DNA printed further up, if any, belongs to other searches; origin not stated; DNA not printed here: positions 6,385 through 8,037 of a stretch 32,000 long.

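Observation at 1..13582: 14-gene coupled operon mixing UbiD/UbiX, a Rieske dioxygenase and sugar-acid-type enzymes: candidate undescribed catabolic pathway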

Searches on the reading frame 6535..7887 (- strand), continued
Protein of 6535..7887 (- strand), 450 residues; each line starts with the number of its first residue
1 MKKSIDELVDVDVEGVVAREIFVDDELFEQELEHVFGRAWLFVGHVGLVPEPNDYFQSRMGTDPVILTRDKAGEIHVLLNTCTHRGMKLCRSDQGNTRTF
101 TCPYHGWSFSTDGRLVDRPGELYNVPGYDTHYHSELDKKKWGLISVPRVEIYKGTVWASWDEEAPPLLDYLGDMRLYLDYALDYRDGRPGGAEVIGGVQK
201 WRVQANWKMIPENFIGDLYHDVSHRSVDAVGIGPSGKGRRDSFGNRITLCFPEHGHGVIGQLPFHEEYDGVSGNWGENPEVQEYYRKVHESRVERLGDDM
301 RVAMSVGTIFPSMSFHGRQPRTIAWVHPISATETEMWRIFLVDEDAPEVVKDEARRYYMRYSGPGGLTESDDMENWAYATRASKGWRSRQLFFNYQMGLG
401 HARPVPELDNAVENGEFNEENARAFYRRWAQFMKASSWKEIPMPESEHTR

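Call 62: get_annotated_region(hit=H4, flank=9000)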
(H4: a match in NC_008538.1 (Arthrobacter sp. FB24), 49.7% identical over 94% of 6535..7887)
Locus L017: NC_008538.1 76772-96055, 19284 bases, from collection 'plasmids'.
description: Arthrobacter sp. FB24 plasmid 2, complete sequence
organism: Arthrobacter sp. FB24 (NCBI taxid 290399)
taxonomy: Bacteria; Actinomycetota; Actinomycetes; Micrococcales; Micrococcaceae; Arthrobacter; Arthrobacter sp. FB24
host: -; source: -; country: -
typing (MOB-suite, as given by PLSDB): conjugative; relaxase MOBP; mating-pair formation MPF_T
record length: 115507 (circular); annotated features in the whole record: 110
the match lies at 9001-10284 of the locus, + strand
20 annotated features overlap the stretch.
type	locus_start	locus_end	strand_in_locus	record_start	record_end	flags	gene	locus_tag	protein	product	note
CDS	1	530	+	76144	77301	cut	-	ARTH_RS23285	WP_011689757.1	competence protein CoiA family protein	-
CDS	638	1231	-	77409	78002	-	-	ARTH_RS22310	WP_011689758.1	hypothetical protein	-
CDS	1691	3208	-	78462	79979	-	-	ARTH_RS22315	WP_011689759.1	recombinase XerD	-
CDS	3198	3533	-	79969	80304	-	-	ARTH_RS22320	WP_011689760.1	helix-turn-helix transcriptional regulator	-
CDS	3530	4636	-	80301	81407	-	-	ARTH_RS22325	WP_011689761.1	site-specific integrase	GO:0015074 - DNA integration [Evidence IEA]; GO:0006310 - DNA recombination [Evidence IEA]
CDS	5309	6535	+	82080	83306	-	-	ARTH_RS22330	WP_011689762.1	MFS transporter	GO:0055085 - transmembrane transport [Evidence IEA]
CDS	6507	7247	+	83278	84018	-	-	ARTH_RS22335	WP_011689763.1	FadR/GntR family transcriptional regulator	-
CDS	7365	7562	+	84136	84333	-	-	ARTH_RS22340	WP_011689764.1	ferredoxin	-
CDS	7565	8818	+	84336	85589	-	-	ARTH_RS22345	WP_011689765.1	FAD-dependent oxidoreductase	-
CDS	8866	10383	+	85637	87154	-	-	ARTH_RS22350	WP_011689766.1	SRPBCC family protein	GO:0044237 - cellular metabolic process [Evidence IEA]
CDS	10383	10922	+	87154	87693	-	-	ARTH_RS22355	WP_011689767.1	3-phenylpropionate/cinnamic acid dioxygenase subunit beta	GO:0019380 - 3-phenylpropionate catabolic process [Evidence IEA]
CDS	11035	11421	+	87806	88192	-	-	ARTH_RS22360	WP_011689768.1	helix-turn-helix domain-containing protein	GO:0006355 - regulation of DNA-templated transcription [Evidence IEA]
CDS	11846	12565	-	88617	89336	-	-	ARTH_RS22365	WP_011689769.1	class II aldolase/adducin family protein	-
CDS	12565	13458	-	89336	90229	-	-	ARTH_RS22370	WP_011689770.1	NAD(P)-dependent oxidoreductase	-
CDS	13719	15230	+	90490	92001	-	-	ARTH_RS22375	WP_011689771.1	tripartite tricarboxylate transporter permease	-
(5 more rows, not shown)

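Call 63: get_annotated_region(hit=H1, flank=9000)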
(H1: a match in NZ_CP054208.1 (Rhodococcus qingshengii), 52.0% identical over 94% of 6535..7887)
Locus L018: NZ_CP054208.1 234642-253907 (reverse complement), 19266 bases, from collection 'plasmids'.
description: Rhodococcus qingshengii strain CX-1 plasmid unnamed1, complete sequence
organism: Rhodococcus qingshengii (NCBI taxid 334542)
taxonomy: Bacteria; Actinomycetota; Actinomycetes; Mycobacteriales; Nocardiaceae; Rhodococcus; Rhodococcus qingshengii
host: -; source: cell culture,carbendazim contaminated soil; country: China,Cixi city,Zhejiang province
typing (MOB-suite, as given by PLSDB): mobilizable; relaxase MOBP,MOBP
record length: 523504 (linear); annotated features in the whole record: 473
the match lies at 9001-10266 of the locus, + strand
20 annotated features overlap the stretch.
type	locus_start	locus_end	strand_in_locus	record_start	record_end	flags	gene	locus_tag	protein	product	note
CDS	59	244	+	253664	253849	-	-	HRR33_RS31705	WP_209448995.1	hypothetical protein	-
CDS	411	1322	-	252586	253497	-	-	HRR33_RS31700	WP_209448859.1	IclR family transcriptional regulator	GO:0006355 - regulation of DNA-templated transcription [Evidence IEA]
CDS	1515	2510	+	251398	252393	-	-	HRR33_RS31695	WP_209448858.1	extracellular solute-binding protein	-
CDS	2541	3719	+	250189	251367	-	-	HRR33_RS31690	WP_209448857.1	ABC transporter ATP-binding protein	-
CDS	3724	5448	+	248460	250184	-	-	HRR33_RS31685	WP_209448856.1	iron ABC transporter permease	GO:0006826 - iron ion transport [Evidence IEA]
CDS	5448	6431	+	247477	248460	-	-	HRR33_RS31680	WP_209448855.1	NAD(P)-dependent oxidoreductase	-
CDS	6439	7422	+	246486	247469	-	-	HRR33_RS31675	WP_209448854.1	5-dehydro-4-deoxyglucarate dehydratase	-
CDS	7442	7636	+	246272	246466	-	-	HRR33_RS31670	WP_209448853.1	ferredoxin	-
CDS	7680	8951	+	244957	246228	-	-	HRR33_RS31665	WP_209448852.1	FAD-dependent oxidoreductase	-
CDS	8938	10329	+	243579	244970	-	-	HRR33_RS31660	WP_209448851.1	Rieske 2Fe-2S domain-containing protein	-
CDS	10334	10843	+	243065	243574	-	-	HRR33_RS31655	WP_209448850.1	3-phenylpropionate/cinnamic acid dioxygenase subunit beta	GO:0019380 - 3-phenylpropionate catabolic process [Evidence IEA]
CDS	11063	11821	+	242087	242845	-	-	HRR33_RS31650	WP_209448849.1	SDR family oxidoreductase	-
CDS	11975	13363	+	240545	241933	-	-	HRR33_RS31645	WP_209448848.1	aldehyde dehydrogenase family protein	-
CDS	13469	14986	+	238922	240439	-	-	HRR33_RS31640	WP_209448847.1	aldehyde dehydrogenase (NADP(+))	-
CDS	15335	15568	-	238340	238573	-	-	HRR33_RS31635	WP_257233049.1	hypothetical protein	-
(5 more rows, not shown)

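Call 65: get_annotated_region(hit=H2, flank=9000)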
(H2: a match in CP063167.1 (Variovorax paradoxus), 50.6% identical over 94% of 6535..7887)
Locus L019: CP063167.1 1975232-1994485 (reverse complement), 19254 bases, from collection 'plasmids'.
description: Variovorax paradoxus strain VAI-C plasmid unnamed, complete sequence
organism: Variovorax paradoxus (NCBI taxid 34073)
taxonomy: Bacteria; Pseudomonadota; Betaproteobacteria; Burkholderiales; Comamonadaceae; Variovorax; Variovorax paradoxus
host: -; source: -; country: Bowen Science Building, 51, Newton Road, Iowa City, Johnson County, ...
typing (MOB-suite, as given by PLSDB): non-mobilizable
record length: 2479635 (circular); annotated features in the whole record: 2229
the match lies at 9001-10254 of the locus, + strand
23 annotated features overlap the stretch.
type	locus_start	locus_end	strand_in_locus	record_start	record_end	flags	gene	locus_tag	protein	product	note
CDS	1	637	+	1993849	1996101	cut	-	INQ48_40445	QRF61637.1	ABC transporter permease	-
CDS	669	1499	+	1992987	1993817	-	-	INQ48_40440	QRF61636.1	phosphoenolpyruvate hydrolase family protein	-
CDS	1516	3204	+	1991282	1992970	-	-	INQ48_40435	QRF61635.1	flotillin family protein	-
CDS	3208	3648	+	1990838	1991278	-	-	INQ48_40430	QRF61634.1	SRPBCC family protein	-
CDS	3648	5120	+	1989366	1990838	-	-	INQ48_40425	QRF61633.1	SRPBCC family protein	-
CDS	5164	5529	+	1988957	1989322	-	-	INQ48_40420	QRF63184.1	VOC family protein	-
CDS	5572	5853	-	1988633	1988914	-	-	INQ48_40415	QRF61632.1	helix-turn-helix transcriptional regulator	-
CDS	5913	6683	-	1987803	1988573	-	-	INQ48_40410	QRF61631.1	IclR family transcriptional regulator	-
CDS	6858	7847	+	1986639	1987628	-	-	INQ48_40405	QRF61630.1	tripartite tricarboxylate transporter substrate binding protein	-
CDS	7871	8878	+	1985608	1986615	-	-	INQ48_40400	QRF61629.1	2Fe-2S iron-sulfur cluster binding domain-containing protein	-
CDS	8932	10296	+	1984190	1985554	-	-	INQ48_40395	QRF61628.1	aromatic ring-hydroxylating dioxygenase subunit alpha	-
CDS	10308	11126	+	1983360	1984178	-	-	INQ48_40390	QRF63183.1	SDR family oxidoreductase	-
CDS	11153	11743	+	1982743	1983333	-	-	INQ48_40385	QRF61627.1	3-phenylpropionate/cinnamic acid dioxygenase subunit beta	-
CDS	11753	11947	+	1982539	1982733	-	-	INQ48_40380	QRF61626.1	hypothetical protein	-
CDS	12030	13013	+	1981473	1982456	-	-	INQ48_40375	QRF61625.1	hypothetical protein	-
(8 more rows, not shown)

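Call 66: get_annotated_region(hit=H5, flank=9000)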
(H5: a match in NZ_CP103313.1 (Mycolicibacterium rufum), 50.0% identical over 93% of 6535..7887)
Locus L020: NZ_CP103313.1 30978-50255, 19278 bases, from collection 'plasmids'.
description: Mycolicibacterium rufum strain JCM 16372 plasmid unnamed2, complete sequence
organism: Mycolicibacterium rufum (NCBI taxid 318424)
taxonomy: Bacteria; Actinomycetota; Actinomycetes; Mycobacteriales; Mycobacteriaceae; Mycolicibacterium; Mycolicibacterium rufum
host: -; source: -; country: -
typing (MOB-suite, as given by PLSDB): non-mobilizable
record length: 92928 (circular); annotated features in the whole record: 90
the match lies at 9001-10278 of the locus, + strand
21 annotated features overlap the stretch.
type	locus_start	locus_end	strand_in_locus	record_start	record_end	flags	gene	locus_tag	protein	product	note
CDS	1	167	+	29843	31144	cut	-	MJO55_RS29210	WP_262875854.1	aldehyde dehydrogenase family protein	-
CDS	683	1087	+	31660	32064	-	-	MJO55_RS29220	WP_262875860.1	MarR family winged helix-turn-helix transcriptional regulator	GO:0006355 - regulation of DNA-templated transcription [Evidence IEA]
CDS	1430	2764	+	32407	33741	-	-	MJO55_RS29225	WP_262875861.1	Rieske 2Fe-2S domain-containing protein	-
CDS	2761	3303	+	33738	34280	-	-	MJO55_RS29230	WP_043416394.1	aromatic-ring-hydroxylating dioxygenase subunit beta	GO:0009056 - catabolic process [Evidence IEA]; GO:0008152 - metabolic process [Evidence IEA]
CDS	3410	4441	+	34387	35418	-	-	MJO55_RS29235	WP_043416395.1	2,3-butanediol dehydrogenase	-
CDS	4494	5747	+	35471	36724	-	-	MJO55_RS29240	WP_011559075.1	CoA transferase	-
CDS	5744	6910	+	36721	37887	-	-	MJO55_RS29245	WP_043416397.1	thiolase family protein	-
CDS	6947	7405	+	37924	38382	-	-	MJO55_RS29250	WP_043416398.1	OB-fold domain-containing protein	-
CDS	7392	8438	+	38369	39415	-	-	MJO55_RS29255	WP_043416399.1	MaoC family dehydratase N-terminal domain-containing protein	-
CDS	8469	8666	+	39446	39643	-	-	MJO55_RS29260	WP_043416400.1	ferredoxin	-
CDS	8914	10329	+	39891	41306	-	-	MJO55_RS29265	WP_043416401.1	aromatic ring-hydroxylating dioxygenase subunit alpha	-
CDS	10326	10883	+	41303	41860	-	-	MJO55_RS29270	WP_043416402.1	3-phenylpropionate/cinnamic acid dioxygenase subunit beta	GO:0019380 - 3-phenylpropionate catabolic process [Evidence IEA]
CDS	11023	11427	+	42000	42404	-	-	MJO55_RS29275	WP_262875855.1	cupin domain-containing protein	-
CDS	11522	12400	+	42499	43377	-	-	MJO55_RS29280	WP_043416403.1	NAD(P)-dependent oxidoreductase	-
CDS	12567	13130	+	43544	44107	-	-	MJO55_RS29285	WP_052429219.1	MarR family transcriptional regulator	-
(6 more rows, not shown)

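Call 67: search_solved_structures(query=L017:8866-10383:+, max_evalue=1e-60)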
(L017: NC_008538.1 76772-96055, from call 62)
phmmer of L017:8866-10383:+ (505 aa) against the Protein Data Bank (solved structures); distinct sequences matched with E-value up to 1e-60: 14.
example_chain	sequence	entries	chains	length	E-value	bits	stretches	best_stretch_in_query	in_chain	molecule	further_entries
8k0a_A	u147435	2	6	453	8.6e-92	311.7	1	32-475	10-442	3-phenylpropionate/cinnamic acid dioxygenase subunit alpha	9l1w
2yfi_A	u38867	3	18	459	3.8e-82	279.9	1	27-472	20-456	BIPHENYL DIOXYGENASE SUBUNIT ALPHA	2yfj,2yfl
2xr8_A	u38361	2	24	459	6.1e-82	279.2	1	27-472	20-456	BIPHENYL DIOXYGENASE SUBUNIT ALPHA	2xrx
5aeu_A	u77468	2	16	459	7.5e-82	278.9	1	27-472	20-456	BIPHENYL DIOXYGENASE SUBUNIT ALPHA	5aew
2xsh_A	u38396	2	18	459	1.3e-81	278.1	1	27-472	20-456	BIPHENYL DIOXYGENASE SUBUNIT ALPHA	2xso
1uli_A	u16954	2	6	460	2e-79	270.9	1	32-472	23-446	biphenyl dioxygenase large subunit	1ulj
3gzx_A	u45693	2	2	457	8.5e-79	268.9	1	11-473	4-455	Biphenyl dioxygenase subunit alpha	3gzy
3en1_A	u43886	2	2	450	2.6e-78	267.3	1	18-473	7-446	Benzene 1,2-dioxygenase subunit alpha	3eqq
1wql_A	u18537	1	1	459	1e-73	252.1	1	30-473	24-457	iron-sulfur protein large subunit of cumene dioxygenase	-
9jp5_A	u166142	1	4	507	1.1e-71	245.5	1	30-466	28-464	Phthalate 3,4-dioxygenase alpha subunit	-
2gbw_A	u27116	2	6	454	1.4e-69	238.5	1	33-486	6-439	Biphenyl 2,3-Dioxygenase Alpha Subunit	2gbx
2ckf_A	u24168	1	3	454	3.7e-69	237.1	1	34-487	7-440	RING-HYDROXYLATING DIOXYGENASE ALPHA SUBUNIT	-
2b1x_A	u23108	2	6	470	8e-64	219.4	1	44-436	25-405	naphthalene dioxygenase large subunit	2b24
9vdb_A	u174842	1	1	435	1.2e-62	215.6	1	32-465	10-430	Ring hydroxylating dioxygenase, alpha subunit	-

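Call 82: find_encoding_contigs(protein=P0151, flank=10000, max_places=1)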
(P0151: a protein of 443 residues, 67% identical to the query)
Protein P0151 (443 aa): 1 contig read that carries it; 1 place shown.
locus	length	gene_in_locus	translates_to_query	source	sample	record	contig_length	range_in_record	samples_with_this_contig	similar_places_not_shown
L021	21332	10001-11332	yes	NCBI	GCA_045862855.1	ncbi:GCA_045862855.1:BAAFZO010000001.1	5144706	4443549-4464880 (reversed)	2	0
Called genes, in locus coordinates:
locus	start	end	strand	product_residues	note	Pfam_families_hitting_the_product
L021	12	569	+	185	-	PF03938:OmpH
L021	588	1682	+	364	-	PF04613:LpxD, PF00132:Hexapep, PF14602:Hexapep_2 (faint), PF00132:Hexapep (weak), PF25087:GMPPB_C, PF25084:LbH_EIF2B (weak)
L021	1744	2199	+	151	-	PF22817:ApeP-like, PF07977:FabA, PF22818:ApeI-like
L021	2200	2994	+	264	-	PF00132:Hexapep (weak), PF25084:LbH_EIF2B (faint), PF25087:GMPPB_C (weak), PF00132:Hexapep, PF13720:Acetyltransf_11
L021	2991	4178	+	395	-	PF02684:LpxB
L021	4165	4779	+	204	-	PF01351:RNase_HII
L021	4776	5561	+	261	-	PF00588:SpoU_methylase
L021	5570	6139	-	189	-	PF13577:SnoaL_4, PF00866:Ring_hydroxyl_B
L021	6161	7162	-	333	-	PF00389:2-Hacid_dh, PF02826:2-Hacid_dh_C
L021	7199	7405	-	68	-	-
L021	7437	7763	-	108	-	PF00111:Fer2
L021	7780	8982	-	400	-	PF01134:GIDA (faint), PF07992:Pyr_redox_2, PF13450:NAD_binding_8 (faint), PF13738:Pyr_redox_3 (weak), PF01262:AlaDh_PNT_C (weak), PF00070:Pyr_redox, PF14759:Reductase_C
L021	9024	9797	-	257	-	PF00392:GntR, PF07729:FCD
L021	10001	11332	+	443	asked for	PF00355:Rieske, PF00848:Ring_hydroxyl_A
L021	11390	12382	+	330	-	PF03401:TctC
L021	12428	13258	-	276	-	PF03618:Kinase-PPPase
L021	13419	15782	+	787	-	PF01326:PPDK_N, PF00391:PEP-utilizers, PF02896:PEP-utilizers_C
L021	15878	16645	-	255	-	PF00117:GATase, PF07722:Peptidase_C26 (weak)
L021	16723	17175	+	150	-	PF01957:NfeD (weak)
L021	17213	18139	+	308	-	PF01145:Band_7, PF16200:Band_7_C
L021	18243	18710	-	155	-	PF01668:SmpB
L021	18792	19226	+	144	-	PF10604:Polyketide_cyc2, PF03364:Polyketide_cyc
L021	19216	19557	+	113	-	PF03658:Ub-RnfH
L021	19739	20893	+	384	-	PF02771:Acyl-CoA_dh_N, PF02770:Acyl-CoA_dh_M, PF00441:Acyl-CoA_dh_1, PF22924:ACOX_C_alpha1 (weak), PF08028:Acyl-CoA_dh_2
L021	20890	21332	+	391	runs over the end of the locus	PF00378:ECH_1, PF16113:ECH_2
